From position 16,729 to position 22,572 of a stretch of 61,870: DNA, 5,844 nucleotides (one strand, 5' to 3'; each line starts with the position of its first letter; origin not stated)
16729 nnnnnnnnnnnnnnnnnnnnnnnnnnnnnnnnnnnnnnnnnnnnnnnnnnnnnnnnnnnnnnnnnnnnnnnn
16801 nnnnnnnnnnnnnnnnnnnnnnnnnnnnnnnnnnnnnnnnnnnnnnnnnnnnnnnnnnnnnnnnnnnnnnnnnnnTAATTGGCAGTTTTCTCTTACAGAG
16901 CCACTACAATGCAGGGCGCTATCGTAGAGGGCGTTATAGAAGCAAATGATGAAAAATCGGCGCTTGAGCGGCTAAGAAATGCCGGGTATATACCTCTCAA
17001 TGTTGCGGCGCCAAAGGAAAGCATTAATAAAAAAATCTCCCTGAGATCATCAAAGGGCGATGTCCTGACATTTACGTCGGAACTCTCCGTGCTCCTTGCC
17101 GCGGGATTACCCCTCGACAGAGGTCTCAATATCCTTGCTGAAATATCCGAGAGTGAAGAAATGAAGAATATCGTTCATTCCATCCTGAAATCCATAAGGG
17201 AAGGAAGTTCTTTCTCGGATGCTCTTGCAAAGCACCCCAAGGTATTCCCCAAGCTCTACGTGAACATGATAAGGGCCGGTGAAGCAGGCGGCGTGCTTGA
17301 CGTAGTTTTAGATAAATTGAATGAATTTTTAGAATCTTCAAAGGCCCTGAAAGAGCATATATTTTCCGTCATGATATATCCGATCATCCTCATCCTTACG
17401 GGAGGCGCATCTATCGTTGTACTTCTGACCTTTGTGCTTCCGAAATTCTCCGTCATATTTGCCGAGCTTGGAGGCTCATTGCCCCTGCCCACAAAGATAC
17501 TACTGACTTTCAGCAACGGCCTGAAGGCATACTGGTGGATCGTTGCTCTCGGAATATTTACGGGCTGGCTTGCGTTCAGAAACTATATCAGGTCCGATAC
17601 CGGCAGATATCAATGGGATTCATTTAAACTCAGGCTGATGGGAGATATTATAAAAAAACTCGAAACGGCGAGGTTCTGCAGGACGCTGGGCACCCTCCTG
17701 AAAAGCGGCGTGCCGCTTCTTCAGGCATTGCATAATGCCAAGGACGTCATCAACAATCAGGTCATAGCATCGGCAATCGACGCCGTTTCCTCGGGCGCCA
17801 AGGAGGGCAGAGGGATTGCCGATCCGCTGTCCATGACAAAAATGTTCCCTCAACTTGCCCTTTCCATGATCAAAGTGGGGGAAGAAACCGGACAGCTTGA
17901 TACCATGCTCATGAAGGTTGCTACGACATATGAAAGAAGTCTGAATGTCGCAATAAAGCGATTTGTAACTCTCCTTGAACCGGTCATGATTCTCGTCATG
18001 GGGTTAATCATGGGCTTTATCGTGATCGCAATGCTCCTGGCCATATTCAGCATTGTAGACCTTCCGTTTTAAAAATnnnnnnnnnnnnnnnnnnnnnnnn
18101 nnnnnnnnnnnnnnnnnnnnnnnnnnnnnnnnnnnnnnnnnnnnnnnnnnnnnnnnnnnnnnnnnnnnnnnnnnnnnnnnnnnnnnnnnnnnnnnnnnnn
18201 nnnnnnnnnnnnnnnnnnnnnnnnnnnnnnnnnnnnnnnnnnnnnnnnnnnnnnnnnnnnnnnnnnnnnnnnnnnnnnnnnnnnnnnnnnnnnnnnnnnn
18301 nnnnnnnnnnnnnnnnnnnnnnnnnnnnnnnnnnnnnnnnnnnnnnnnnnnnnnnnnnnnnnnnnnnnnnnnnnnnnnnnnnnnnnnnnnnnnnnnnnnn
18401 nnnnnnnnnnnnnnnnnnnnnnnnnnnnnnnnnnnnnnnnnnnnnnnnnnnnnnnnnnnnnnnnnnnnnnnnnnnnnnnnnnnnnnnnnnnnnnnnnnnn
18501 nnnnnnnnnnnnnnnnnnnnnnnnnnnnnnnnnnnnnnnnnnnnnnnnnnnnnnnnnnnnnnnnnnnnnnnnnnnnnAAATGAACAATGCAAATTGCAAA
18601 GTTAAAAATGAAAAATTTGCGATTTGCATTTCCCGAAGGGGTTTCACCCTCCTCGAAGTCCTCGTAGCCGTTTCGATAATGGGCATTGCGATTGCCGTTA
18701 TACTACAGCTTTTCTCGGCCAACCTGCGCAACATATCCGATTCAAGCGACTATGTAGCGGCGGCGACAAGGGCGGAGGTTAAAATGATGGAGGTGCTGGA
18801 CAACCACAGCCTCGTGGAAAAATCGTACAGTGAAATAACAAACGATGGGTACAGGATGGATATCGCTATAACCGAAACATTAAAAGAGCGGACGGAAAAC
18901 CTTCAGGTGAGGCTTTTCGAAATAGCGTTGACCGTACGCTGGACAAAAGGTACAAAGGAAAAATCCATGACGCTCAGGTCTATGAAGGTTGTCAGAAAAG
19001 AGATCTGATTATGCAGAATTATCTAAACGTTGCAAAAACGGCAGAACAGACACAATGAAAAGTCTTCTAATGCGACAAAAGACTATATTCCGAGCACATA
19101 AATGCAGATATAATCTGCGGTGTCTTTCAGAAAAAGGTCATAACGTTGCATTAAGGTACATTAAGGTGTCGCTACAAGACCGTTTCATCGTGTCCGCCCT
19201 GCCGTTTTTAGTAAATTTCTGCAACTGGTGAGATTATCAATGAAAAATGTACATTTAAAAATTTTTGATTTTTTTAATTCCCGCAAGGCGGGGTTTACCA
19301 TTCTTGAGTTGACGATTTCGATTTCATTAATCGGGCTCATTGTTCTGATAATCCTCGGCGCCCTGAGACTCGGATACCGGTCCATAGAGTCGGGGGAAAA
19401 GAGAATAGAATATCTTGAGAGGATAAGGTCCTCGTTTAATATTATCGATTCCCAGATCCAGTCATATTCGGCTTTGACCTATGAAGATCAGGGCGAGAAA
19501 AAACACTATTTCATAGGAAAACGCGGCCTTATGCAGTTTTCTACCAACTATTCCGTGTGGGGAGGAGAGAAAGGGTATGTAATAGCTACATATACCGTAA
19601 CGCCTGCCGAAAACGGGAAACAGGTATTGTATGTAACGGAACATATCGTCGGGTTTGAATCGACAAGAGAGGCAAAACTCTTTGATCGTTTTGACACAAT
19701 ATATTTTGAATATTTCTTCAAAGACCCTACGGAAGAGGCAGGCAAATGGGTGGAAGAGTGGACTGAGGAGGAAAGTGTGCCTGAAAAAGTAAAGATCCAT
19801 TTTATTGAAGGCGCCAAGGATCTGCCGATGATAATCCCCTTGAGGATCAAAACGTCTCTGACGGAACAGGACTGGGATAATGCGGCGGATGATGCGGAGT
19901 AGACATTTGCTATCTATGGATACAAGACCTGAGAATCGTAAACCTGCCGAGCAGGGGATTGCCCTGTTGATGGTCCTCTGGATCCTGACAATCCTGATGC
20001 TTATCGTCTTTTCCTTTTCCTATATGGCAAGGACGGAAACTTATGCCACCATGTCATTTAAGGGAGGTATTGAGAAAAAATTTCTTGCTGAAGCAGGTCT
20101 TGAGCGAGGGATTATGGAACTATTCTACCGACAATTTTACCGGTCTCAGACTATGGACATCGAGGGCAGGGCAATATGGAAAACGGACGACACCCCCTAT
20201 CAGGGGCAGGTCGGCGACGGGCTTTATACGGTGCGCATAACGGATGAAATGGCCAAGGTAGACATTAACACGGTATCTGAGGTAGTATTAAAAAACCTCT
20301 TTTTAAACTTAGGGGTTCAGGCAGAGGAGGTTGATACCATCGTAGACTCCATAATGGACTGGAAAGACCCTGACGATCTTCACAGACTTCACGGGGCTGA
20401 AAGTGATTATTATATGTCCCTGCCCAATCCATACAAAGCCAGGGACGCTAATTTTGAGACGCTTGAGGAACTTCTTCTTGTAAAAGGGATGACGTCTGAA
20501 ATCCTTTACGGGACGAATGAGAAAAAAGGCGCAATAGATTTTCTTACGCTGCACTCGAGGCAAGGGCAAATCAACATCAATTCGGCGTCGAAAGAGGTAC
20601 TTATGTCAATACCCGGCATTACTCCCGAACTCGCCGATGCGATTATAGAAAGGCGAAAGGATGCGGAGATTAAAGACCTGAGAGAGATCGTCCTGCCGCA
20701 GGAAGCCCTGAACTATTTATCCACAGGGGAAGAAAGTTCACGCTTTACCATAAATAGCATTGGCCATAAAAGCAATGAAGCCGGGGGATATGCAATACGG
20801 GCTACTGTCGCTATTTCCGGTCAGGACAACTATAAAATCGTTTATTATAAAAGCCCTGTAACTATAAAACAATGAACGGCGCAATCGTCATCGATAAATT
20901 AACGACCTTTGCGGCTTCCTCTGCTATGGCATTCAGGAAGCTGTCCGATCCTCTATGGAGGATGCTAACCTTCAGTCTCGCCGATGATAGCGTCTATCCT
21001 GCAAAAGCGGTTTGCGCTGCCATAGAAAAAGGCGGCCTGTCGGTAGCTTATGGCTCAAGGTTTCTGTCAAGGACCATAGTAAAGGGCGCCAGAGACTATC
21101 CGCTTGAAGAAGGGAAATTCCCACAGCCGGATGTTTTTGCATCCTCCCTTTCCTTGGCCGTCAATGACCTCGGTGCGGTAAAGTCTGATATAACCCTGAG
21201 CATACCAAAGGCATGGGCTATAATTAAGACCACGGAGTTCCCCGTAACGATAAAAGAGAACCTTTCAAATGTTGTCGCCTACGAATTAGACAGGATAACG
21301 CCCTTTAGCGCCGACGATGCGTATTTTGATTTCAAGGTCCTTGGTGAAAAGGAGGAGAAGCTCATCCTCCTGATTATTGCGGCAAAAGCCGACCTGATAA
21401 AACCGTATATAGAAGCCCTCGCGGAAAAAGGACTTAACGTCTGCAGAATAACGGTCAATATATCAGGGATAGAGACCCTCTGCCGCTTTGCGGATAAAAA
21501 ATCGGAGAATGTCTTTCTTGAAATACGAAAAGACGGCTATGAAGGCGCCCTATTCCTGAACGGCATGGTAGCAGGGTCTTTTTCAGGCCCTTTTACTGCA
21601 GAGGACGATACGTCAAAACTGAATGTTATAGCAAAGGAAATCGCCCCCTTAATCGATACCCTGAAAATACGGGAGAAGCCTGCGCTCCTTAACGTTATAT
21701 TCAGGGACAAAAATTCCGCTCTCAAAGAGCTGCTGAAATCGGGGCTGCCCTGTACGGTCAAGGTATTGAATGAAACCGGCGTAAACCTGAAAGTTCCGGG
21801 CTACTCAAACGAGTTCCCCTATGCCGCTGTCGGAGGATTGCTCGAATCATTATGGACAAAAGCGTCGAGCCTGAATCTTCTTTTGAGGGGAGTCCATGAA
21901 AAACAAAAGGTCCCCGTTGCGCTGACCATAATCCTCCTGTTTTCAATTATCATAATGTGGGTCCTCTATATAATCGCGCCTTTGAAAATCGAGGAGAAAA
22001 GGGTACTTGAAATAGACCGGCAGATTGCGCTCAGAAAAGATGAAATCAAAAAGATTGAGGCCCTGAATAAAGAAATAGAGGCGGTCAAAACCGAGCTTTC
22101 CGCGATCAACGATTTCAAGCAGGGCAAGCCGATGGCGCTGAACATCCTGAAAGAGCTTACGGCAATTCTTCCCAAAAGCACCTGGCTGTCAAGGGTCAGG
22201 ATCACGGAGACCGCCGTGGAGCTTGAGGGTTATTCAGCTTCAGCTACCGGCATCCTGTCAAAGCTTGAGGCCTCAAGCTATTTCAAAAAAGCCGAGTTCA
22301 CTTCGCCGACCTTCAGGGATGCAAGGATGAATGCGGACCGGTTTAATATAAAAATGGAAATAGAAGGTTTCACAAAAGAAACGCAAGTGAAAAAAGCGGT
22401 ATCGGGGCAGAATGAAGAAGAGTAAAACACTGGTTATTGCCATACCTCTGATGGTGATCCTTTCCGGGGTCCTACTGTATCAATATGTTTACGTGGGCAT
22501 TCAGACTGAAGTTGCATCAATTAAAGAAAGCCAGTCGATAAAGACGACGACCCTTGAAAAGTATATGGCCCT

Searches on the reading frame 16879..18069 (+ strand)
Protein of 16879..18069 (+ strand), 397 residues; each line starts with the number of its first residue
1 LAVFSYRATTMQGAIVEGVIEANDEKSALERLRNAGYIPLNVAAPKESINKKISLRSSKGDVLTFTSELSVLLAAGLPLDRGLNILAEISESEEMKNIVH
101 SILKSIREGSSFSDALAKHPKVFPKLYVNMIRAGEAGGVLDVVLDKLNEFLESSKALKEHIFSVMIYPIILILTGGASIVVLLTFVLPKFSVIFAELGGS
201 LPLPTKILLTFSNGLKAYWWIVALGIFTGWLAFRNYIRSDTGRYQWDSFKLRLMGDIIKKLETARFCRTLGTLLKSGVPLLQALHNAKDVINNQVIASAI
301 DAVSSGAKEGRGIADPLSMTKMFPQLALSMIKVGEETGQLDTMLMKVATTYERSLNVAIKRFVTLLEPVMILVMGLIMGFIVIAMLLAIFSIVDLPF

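Call 28: search_protein_families(library=pfam, proteins=[window:16879-18069:+], max_evalue=0.00001)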
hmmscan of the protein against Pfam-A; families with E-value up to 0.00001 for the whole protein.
window:16879-18069:+ (397 aa): 1 family
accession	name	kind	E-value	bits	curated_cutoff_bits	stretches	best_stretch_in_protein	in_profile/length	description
PF00482.28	T2SSF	-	2.3e-62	209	25.2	2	65-188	1-125/125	Type II secretion system (T2SS), protein F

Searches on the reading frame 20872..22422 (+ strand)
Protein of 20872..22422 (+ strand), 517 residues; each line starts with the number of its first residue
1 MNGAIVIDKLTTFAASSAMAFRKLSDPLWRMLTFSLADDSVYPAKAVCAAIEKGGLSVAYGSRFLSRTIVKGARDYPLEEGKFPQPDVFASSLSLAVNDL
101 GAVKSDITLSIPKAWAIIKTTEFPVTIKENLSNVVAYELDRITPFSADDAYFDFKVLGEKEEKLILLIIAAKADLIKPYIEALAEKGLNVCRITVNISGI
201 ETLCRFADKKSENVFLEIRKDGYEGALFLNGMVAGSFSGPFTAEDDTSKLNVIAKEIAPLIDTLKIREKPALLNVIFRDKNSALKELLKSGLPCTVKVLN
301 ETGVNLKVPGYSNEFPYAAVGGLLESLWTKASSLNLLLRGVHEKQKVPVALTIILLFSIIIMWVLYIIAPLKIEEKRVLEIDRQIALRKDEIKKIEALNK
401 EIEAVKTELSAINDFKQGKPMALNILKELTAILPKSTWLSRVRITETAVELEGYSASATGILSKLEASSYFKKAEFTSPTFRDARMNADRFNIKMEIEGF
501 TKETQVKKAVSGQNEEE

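Call 28: search_protein_families(library=pfam, proteins=[window:20872-22422:+], max_evalue=0.00001)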
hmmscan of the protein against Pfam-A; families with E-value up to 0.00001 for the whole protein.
window:20872-22422:+ (517 aa): 2 families
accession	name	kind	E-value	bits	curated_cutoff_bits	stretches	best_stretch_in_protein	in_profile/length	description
PF05137.18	PilN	-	1.2e-12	48.1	22.8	1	425-496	2-77/78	Fimbrial assembly protein (PilN)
PF11104.14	PilM_2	-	9.6e-09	35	27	1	78-195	36-157/340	Type IV pilus assembly protein PilM;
